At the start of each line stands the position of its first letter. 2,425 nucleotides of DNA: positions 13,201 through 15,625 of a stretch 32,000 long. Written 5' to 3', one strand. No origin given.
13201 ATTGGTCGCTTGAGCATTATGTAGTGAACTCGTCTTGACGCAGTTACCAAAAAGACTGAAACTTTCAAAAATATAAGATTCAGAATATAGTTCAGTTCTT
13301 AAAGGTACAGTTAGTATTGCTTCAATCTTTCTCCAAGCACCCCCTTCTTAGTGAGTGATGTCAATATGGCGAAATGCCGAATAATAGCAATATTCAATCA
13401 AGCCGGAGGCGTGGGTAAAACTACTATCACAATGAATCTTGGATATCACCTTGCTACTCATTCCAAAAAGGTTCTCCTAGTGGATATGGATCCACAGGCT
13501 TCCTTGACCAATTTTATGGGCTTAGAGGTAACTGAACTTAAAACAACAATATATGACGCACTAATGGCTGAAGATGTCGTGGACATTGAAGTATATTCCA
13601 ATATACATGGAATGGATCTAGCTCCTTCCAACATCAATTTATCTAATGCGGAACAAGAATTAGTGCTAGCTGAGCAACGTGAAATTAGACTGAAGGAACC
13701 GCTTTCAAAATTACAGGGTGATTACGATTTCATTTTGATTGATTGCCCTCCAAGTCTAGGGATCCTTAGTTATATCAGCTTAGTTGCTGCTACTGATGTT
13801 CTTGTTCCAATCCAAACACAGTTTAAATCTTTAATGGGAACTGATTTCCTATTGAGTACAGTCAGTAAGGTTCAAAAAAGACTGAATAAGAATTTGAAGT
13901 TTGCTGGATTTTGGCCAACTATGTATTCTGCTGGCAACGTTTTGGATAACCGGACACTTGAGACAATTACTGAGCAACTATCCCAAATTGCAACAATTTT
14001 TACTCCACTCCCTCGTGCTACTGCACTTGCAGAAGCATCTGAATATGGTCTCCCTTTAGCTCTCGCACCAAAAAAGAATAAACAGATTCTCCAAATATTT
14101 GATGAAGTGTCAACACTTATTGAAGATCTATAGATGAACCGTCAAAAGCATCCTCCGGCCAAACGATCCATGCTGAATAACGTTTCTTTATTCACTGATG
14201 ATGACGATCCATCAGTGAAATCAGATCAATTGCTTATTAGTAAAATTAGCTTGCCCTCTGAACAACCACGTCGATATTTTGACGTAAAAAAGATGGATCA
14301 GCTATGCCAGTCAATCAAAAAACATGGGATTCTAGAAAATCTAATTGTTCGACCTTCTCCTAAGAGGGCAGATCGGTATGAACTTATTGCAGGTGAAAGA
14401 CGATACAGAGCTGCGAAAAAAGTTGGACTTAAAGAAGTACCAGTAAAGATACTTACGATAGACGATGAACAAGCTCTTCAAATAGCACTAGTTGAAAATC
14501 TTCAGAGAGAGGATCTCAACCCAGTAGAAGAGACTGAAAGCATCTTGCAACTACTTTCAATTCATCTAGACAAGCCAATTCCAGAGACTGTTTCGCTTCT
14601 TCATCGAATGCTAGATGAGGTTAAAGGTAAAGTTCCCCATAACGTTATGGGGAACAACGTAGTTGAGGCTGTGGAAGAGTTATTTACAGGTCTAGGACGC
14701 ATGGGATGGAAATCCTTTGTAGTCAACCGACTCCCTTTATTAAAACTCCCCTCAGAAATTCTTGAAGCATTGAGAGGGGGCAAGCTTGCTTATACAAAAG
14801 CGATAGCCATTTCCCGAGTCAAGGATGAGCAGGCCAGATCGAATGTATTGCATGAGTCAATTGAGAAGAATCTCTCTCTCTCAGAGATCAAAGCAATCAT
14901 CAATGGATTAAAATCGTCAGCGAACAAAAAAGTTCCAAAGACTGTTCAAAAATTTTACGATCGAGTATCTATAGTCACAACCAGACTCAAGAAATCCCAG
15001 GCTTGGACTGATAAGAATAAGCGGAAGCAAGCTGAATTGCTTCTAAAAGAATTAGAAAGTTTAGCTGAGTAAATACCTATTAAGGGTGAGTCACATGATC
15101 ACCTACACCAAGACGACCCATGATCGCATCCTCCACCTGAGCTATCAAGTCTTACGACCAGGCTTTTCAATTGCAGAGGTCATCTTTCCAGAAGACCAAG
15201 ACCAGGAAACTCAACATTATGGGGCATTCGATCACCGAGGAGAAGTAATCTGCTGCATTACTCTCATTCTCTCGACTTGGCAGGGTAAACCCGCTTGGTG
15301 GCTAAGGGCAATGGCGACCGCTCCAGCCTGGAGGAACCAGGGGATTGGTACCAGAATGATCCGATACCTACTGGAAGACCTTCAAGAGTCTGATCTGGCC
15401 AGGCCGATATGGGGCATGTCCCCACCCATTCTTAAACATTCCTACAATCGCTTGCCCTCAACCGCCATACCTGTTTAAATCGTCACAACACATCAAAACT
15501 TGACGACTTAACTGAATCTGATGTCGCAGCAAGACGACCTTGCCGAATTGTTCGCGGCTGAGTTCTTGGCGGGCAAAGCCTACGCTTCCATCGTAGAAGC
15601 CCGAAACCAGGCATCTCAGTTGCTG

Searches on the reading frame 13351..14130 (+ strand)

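Call 86: search_protein_families(library=pfam, proteins=[window:13351-14130:+], max_evalue=0.0001)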
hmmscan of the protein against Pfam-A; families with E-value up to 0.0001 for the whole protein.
window:13351-14130:+ (260 aa): 7 families
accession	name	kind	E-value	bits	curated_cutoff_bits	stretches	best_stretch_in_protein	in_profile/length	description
PF13614.12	AAA_31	-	1.1e-55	188.7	27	1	10-183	2-176/177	AAA domain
PF01656.29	CbiA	-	2.6e-21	76.3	25.4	1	12-236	1-125/125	CobQ/CobB/MinD/ParA nucleotide binding domain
PF02374.21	ArsA_ATPase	-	1.4e-11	44.6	24.3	1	15-153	6-153/305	Anion-transporting ATPase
PF06564.18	CBP_BcsQ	-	1.2e-10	41.7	21.3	1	14-140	6-131/234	Cellulose biosynthesis protein BcsQ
PF09140.17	MipZ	-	6.1e-10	39.3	20.7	1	11-159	2-134/262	ATPase MipZ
PF10609.15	ParA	-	1e-09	38.6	27.1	1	10-146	4-135/246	NUBPL iron-transfer P-loop NTPase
PF00142.24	Fer4_NifH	-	8.2e-07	29.2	25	1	11-80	2-69/271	4Fe-4S iron sulfur cluster binding proteins, NifH/frxC family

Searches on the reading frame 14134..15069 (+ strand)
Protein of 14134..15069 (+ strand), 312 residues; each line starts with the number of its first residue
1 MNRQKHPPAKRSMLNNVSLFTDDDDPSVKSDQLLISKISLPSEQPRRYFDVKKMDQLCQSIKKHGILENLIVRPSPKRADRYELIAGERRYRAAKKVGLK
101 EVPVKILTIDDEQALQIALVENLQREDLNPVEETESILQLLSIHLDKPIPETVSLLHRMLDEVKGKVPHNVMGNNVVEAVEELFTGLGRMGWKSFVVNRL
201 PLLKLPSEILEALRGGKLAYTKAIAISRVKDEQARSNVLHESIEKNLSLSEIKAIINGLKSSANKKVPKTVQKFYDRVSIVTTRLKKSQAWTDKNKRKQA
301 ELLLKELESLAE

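Call 86: search_protein_families(library=pfam, proteins=[window:14134-15069:+], max_evalue=0.0001)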
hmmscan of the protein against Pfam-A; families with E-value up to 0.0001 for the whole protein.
window:14134-15069:+ (312 aa): 2 families
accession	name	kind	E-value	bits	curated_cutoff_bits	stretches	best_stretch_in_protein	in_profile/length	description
PF02195.25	ParB_N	-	1.5e-27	95.9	26.3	1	32-124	5-95/95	ParB N-terminal domain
PF17762.8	HTH_ParB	-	6.2e-10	39.6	22.6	1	193-259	34-100/102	ParB HTH domain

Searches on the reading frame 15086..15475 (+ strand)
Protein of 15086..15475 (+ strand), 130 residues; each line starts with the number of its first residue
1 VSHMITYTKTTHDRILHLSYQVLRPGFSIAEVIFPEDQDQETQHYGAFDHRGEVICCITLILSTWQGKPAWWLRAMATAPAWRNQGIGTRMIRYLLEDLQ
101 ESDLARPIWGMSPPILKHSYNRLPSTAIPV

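Call 86: search_protein_families(library=pfam, proteins=[window:15086-15475:+], max_evalue=0.0001)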
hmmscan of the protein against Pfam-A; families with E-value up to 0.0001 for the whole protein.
window:15086-15475:+ (130 aa): 2 families
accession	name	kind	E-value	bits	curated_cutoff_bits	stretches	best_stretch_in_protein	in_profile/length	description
PF00583.31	Acetyltransf_1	-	1.1e-08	35.8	20.7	1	37-104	28-93/116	Acetyltransferase (GNAT) family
PF13508.13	Acetyltransf_7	-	2.8e-07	31.3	27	1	44-100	5-57/84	Acetyltransferase (GNAT) domain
